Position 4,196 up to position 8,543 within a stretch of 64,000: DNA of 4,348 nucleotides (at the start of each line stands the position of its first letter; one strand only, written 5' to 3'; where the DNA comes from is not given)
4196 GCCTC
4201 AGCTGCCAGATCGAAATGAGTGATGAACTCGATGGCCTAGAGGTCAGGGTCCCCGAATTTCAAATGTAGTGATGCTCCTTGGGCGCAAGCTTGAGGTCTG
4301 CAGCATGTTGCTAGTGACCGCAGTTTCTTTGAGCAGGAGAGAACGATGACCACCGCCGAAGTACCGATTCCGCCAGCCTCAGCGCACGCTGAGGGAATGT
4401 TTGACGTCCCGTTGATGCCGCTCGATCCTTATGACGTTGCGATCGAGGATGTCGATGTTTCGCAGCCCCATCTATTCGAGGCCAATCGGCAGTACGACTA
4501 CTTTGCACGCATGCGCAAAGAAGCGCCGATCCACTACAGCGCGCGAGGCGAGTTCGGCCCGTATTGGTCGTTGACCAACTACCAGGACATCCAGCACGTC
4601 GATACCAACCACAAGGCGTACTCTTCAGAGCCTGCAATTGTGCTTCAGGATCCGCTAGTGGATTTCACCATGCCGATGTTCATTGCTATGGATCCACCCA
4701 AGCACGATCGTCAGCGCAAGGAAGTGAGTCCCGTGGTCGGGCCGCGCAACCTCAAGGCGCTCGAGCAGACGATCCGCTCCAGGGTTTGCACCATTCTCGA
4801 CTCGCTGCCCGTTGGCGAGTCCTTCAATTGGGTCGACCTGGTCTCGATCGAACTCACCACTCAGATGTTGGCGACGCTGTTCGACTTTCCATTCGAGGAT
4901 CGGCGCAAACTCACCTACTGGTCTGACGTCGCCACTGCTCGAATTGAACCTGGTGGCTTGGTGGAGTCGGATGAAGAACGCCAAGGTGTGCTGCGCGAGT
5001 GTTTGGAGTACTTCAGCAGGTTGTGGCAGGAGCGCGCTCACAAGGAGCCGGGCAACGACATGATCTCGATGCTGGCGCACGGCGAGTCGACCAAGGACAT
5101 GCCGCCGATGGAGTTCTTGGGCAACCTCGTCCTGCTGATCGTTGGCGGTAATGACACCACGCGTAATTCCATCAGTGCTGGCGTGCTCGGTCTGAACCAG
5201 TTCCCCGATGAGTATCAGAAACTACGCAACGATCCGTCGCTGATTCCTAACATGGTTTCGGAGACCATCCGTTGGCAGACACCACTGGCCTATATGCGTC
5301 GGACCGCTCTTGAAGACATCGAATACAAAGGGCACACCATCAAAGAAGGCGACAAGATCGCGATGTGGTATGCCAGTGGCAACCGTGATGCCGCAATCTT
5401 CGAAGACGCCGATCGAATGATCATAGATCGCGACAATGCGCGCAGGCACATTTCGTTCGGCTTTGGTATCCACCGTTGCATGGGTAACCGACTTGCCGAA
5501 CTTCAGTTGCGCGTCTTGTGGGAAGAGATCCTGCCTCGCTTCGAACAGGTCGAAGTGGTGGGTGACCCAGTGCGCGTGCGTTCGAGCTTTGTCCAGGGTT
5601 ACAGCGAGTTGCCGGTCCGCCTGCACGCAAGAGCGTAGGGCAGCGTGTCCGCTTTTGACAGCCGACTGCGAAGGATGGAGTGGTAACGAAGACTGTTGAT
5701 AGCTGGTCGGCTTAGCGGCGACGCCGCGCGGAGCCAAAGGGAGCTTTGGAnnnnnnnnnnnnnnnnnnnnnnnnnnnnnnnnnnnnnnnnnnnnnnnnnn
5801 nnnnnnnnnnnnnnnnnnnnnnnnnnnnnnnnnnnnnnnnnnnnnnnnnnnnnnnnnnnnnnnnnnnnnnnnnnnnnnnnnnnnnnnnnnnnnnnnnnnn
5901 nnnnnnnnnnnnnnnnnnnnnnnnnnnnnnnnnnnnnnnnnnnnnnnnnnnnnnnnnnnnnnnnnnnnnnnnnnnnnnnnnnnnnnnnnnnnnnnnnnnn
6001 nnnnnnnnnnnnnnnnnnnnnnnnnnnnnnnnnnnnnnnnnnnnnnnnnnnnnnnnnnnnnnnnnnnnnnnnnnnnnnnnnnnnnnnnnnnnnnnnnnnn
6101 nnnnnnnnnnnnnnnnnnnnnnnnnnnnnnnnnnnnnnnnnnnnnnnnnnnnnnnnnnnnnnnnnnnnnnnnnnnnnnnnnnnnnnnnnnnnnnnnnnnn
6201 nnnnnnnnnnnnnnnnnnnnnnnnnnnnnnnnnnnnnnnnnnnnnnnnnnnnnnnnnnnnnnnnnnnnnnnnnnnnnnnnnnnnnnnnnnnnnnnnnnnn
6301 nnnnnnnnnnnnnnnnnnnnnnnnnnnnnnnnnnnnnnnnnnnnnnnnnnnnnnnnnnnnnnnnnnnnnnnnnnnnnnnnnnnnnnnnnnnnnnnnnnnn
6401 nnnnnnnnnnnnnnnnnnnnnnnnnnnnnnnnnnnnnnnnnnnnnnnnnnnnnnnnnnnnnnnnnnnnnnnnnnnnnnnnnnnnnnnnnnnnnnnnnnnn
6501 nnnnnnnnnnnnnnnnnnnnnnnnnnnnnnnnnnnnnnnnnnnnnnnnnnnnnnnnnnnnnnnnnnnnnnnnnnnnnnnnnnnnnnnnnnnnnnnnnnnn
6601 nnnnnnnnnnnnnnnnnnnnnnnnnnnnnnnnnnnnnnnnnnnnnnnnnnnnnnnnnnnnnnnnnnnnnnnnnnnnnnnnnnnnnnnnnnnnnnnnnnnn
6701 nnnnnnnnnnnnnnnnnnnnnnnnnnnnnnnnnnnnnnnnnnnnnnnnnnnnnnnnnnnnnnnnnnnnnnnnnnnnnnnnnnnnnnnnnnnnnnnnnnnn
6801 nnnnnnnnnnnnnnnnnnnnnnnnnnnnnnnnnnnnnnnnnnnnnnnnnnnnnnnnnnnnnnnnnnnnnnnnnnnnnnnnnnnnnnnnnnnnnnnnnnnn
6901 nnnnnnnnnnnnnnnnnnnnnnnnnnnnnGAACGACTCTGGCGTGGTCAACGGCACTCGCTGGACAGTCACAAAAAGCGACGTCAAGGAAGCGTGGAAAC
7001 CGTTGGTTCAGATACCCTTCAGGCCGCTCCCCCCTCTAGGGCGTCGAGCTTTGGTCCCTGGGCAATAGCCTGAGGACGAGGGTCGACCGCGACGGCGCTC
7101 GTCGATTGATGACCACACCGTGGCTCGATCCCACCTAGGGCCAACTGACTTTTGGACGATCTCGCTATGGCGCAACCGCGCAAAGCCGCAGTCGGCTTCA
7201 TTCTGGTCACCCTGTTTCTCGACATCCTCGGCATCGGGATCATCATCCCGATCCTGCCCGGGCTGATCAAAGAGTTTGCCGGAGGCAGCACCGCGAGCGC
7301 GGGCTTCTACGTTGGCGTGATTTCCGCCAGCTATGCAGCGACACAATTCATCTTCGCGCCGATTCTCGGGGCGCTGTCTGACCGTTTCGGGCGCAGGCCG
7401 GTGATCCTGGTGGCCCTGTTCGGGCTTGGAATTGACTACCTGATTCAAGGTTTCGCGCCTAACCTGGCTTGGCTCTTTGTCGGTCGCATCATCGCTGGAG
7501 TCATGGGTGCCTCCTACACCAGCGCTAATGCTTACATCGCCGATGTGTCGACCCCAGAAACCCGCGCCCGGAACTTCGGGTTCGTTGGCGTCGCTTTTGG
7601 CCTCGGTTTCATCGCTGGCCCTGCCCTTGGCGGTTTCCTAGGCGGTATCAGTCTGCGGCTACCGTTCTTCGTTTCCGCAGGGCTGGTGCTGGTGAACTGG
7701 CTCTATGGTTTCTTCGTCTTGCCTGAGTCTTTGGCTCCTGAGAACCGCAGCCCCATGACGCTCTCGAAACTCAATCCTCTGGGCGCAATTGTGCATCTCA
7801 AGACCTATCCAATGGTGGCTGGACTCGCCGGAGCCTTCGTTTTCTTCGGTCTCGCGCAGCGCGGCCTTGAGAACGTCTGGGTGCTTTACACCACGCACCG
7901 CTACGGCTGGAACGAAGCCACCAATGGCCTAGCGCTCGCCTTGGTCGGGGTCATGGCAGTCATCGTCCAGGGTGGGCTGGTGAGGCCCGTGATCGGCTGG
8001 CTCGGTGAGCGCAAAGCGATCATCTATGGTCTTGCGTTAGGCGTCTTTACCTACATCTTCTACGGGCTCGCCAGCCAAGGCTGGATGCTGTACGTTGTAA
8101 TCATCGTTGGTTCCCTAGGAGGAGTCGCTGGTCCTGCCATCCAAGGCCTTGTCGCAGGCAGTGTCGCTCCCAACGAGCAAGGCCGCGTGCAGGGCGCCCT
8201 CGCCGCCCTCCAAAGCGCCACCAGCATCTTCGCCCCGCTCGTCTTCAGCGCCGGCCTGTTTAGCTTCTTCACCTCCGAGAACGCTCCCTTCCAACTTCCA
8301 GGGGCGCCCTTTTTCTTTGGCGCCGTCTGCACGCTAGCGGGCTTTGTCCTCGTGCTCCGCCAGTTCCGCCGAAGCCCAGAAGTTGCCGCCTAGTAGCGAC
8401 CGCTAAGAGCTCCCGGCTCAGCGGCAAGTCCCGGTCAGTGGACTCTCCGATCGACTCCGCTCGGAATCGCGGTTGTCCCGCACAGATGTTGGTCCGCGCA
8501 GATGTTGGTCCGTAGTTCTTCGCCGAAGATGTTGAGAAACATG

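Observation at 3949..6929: Ferredoxin-CYP153 pair followed by a DUF2235 hydrolase instead of a ferredoxin reductase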

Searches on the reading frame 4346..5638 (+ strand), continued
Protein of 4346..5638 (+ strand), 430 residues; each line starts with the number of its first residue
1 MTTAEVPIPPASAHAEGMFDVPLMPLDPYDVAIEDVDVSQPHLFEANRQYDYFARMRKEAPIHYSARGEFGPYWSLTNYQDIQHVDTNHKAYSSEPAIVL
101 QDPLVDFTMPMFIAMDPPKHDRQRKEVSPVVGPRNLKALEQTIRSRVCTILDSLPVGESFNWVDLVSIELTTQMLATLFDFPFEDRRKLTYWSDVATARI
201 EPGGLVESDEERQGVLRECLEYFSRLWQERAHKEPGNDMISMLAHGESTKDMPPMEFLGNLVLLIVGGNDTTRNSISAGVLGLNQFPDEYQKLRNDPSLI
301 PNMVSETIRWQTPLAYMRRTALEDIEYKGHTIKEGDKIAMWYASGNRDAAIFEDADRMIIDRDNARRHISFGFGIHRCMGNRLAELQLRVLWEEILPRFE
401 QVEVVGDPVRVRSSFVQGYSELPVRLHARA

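Call 78: find_encoding_contigs(protein=P0015, flank=8000, max_places=1)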
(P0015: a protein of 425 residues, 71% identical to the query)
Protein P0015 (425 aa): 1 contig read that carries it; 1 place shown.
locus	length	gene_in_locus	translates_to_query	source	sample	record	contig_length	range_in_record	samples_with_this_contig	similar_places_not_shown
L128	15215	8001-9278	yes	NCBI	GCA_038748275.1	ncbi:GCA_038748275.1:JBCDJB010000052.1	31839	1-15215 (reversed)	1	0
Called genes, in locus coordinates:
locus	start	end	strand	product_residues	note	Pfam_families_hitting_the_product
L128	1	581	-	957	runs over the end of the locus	PF07494:Reg_prop (faint), PF07495:Y_Y_Y, PF00990:GGDEF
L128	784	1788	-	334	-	PF00106:adh_short, PF13561:adh_short_C2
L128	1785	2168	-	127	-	PF07045:DUF1330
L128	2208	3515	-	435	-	-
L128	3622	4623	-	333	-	PF00291:PALP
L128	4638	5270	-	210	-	PF02798:GST_N (weak), PF13417:GST_N_3, PF13409:GST_N_2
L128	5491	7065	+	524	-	-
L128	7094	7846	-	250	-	PF00756:Esterase (weak), PF10503:Esterase_PHB (faint), PF00561:Abhydrolase_1 (faint), PF12146:Hydrolase_4 (faint), PF00326:Peptidase_S9 (faint), PF02230:Abhydrolase_2 (weak)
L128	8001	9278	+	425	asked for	PF00067:p450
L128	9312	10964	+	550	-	PF00732:GMC_oxred_N, PF13738:Pyr_redox_3 (faint), PF05199:GMC_oxred_C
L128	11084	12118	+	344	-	PF02028:BCCT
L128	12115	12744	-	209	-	PF18826:bVLRF1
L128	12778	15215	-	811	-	PF02585:PIG-L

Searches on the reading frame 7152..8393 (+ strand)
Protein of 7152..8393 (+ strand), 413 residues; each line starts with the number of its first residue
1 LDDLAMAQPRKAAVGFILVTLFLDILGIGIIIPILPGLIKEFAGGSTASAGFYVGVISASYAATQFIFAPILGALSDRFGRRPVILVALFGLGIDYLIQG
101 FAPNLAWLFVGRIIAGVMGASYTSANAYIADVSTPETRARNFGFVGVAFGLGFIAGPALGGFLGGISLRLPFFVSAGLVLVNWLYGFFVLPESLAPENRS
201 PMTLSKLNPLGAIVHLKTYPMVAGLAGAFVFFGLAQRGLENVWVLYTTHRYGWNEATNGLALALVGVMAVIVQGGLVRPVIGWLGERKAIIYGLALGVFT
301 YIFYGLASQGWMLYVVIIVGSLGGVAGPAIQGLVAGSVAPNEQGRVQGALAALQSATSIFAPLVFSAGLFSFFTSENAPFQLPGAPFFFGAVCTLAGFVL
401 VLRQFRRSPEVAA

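Call 5: search_protein_families(library=pfam, proteins=[window:7152-8393:+])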
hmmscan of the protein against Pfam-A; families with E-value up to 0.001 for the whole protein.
window:7152-8393:+ (413 aa): 3 families
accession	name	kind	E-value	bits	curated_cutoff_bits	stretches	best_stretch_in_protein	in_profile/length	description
PF07690.21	MFS_1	-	1.6e-49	169.1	33.4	2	18-362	2-347/347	Major Facilitator Superfamily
PF00083.30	Sugar_tr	-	1.4e-10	41.1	22.3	1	49-193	43-194/452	Sugar (and other) transporter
PF12832.13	MFS_1_like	-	0.00097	18.7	25.2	0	71-163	266-361/373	MFS_1 like family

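Call 6: search_protein_families(library=ncbifam, proteins=[window:7152-8393:+])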
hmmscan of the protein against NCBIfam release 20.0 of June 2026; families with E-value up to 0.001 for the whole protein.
window:7152-8393:+ (413 aa): 42 families (the best 25 are shown)
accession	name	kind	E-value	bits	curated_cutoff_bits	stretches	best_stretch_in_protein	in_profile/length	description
NF012174.0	tet_MFS_A_B_C_D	equivalog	4.7e-97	325.2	475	1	14-369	4-356/382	Tet(A)/Tet(B)/Tet(C) family tetracycline efflux MFS transporter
NF012193.0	tet_MFS_A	exception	4e-83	279.6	840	1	16-388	8-377/394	tetracycline efflux MFS transporter Tet(A)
NF045486.1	tet_MFS_30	exception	1.5e-80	271.3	730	1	15-371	6-359/392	tetracycline efflux MFS transporter Tet(30)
NF012191.0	tet_MFS_C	exception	1.7e-80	270.9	850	1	13-368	6-358/396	tetracycline efflux MFS transporter Tet(C)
NF012192.0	tet_MFS_G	exception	1.4e-66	225.2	800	1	17-371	8-358/391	tetracycline efflux MFS transporter Tet(G)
NF012207.0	tet_MFS_H_J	exception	4.1e-65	220.3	700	1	16-371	7-359/392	Tet(H)/Tet(J) family tetracycline efflux MFS transporter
NF045488.1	tet_MFS_62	exception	7.7e-64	216.2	775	1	15-370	5-357/385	tetracycline efflux MFS transporter Tet(62)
NF012187.0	tet_MFS_E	exception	4.4e-63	213.8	820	1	14-371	5-359/405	tetracycline efflux MFS transporter Tet(E)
NF045684.1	tet_MFS_65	exception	6.2e-63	213.3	800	1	18-406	2-380/383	tetracycline efflux MFS transporter Tet(65)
NF012190.1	tet_MFS_B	exception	7.2e-63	212.9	850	1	17-366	8-354/400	tetracycline efflux MFS transporter Tet(B)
NF012194.0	tet_MFS_J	exception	1.5e-62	211.9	870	1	16-372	7-360/398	tetracycline efflux MFS transporter Tet(J)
NF012195.0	tet_MFS_H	exception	3.1e-62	210.9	840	1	16-371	7-359/392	tetracycline efflux MFS transporter Tet(H)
NF012188.1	tet_MFS_Y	exception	3.3e-60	204.2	820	1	18-367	9-354/391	tetracycline efflux MFS transporter Tet(Y)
NF012186.0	tet_MFS_D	exception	3.7e-59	200.7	775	1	12-371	4-356/394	tetracycline efflux MFS transporter Tet(D)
NF012177.1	tet_MFS_42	exception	6.5e-45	154.1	850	1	18-385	3-373/411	tetracycline efflux MFS transporter Tet(42)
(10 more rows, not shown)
